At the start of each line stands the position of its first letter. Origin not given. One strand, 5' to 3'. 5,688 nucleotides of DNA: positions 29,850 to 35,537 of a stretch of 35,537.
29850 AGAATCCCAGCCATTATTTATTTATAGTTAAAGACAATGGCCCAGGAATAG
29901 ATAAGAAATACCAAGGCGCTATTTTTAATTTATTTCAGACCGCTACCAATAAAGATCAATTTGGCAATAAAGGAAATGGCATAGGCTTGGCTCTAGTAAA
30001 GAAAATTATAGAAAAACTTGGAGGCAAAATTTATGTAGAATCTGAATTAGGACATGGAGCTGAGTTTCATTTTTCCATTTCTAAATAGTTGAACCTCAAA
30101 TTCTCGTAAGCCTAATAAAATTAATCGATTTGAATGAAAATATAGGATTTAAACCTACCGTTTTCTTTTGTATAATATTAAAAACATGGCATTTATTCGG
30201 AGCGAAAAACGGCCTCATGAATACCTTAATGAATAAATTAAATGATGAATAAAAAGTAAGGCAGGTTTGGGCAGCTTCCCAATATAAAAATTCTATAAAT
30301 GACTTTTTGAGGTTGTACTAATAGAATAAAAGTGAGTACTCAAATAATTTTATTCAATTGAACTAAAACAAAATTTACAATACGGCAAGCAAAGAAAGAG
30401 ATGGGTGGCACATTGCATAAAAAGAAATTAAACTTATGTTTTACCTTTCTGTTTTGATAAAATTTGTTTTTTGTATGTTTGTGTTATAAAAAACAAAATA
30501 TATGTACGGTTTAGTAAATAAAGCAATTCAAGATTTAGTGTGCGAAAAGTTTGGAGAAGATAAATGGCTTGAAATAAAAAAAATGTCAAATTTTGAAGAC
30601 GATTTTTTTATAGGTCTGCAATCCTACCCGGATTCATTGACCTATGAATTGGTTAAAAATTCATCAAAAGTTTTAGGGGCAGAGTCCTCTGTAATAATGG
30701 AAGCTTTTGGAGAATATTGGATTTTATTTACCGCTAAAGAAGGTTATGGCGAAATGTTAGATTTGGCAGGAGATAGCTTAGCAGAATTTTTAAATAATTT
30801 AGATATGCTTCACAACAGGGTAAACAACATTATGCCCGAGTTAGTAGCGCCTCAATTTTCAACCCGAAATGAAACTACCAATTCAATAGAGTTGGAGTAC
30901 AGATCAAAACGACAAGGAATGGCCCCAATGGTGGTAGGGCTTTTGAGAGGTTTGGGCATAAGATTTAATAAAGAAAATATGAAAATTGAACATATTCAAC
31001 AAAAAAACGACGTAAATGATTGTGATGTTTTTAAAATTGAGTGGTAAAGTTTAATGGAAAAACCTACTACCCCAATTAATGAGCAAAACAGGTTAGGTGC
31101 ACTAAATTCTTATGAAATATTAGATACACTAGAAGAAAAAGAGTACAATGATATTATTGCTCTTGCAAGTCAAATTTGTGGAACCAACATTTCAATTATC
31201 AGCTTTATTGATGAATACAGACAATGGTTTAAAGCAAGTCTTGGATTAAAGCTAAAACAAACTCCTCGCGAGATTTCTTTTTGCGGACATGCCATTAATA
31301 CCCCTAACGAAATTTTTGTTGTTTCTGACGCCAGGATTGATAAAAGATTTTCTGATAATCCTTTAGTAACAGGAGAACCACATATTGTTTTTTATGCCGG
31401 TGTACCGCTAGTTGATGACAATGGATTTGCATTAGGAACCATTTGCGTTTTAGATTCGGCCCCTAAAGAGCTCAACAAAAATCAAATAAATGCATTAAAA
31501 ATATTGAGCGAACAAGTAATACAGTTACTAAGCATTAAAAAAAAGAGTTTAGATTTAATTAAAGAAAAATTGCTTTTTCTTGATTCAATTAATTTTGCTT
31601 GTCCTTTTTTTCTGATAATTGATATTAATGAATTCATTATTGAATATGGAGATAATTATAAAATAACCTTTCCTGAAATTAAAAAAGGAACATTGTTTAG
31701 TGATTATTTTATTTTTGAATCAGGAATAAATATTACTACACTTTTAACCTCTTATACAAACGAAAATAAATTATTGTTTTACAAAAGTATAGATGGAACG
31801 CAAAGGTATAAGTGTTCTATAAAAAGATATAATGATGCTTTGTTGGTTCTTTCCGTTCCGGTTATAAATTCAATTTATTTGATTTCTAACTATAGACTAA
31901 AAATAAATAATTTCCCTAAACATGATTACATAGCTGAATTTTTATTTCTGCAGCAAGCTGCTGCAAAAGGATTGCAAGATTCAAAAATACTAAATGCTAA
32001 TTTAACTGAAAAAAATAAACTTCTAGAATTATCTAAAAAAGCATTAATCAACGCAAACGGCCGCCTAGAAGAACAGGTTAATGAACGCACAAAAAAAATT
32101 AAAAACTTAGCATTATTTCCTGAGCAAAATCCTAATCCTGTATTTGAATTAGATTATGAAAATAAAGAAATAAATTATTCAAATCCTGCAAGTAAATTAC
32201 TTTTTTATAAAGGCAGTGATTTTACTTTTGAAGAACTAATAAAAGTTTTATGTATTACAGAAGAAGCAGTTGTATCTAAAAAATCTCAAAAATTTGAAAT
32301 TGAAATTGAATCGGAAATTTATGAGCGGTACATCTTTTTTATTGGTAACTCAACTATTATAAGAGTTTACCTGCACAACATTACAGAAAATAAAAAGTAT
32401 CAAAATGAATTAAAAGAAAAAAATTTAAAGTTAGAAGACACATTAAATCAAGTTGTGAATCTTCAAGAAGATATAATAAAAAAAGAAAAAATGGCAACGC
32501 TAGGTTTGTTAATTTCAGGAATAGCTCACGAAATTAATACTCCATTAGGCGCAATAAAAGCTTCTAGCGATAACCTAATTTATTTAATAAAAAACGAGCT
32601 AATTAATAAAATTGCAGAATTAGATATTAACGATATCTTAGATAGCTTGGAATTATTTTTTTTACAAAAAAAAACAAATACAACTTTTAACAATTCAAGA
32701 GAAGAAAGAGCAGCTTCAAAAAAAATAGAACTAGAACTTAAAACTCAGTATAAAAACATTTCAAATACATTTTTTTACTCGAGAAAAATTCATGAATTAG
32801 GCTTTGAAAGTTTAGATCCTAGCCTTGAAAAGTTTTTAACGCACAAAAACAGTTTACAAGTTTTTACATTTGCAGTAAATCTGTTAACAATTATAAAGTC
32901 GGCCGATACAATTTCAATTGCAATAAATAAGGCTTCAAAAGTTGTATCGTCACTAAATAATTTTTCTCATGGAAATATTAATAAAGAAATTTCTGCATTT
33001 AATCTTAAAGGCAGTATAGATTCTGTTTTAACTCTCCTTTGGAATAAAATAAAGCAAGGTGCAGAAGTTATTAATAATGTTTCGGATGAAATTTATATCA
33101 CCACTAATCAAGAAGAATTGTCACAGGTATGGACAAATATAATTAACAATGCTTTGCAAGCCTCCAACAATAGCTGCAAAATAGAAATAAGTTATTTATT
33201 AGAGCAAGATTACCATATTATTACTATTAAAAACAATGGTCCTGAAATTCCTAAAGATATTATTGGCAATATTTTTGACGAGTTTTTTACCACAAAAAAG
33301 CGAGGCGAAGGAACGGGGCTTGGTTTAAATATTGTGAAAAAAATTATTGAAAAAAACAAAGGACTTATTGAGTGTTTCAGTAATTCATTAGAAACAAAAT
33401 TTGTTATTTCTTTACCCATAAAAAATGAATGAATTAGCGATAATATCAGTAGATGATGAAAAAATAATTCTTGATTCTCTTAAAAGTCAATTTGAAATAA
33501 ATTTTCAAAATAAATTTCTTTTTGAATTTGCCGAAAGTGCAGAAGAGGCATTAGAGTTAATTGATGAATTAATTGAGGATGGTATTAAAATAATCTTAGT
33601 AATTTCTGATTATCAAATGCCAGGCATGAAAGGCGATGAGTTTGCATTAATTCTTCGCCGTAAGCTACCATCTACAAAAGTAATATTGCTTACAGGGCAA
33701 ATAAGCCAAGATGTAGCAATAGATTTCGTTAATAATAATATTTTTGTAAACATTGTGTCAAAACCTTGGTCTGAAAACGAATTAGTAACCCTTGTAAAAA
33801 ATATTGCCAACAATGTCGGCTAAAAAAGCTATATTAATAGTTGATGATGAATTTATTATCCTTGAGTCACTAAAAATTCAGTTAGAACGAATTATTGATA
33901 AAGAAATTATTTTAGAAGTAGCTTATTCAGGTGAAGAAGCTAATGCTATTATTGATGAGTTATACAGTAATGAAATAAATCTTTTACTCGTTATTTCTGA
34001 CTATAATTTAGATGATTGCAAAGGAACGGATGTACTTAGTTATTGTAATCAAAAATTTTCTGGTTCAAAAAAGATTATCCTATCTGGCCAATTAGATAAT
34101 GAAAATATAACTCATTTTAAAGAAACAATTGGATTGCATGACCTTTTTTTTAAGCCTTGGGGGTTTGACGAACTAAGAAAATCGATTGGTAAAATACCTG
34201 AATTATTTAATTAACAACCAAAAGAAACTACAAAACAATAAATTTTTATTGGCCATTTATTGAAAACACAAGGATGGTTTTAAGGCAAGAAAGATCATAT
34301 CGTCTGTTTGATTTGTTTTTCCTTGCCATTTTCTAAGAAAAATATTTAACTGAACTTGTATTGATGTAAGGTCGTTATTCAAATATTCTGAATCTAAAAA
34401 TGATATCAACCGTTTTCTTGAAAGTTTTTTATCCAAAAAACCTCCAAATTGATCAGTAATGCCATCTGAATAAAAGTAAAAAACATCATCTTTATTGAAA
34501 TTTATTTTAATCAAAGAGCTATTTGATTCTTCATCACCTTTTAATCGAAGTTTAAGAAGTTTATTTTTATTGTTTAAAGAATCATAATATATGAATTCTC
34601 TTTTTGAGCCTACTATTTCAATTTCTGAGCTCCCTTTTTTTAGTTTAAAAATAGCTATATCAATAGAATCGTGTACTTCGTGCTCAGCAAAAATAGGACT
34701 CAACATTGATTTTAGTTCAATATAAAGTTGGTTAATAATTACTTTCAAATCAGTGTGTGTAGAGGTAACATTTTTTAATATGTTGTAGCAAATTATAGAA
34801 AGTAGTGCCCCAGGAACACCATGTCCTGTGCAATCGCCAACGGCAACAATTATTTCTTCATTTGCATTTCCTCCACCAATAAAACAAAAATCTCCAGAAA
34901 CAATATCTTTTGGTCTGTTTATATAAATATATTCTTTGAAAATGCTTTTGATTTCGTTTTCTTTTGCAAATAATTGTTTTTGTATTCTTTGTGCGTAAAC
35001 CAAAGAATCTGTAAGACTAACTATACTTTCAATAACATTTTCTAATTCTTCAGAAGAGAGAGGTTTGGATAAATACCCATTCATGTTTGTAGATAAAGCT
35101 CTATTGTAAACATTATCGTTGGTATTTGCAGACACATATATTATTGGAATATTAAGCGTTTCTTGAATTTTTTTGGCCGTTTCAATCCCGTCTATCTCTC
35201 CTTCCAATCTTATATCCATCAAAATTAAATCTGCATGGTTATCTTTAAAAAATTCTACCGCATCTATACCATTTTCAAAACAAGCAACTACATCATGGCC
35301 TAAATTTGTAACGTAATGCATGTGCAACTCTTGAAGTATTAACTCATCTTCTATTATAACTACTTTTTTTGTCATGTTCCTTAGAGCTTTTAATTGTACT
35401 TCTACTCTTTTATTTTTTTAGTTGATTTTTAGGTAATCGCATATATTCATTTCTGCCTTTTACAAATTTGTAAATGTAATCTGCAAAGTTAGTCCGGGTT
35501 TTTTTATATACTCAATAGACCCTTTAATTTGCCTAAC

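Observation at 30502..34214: Translationally coupled H-NOX / GAF-HNOBA-kinase / two-REC operon: a split, sGC-like NO sensor wired to phosphorelay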

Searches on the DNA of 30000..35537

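Call 76: search_rna_families(source=window, start=30000, end=35537, threshold=evalue, max_evalue=0.1)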
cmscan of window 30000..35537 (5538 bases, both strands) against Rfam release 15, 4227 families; matches with E-value up to 0.1: 0.
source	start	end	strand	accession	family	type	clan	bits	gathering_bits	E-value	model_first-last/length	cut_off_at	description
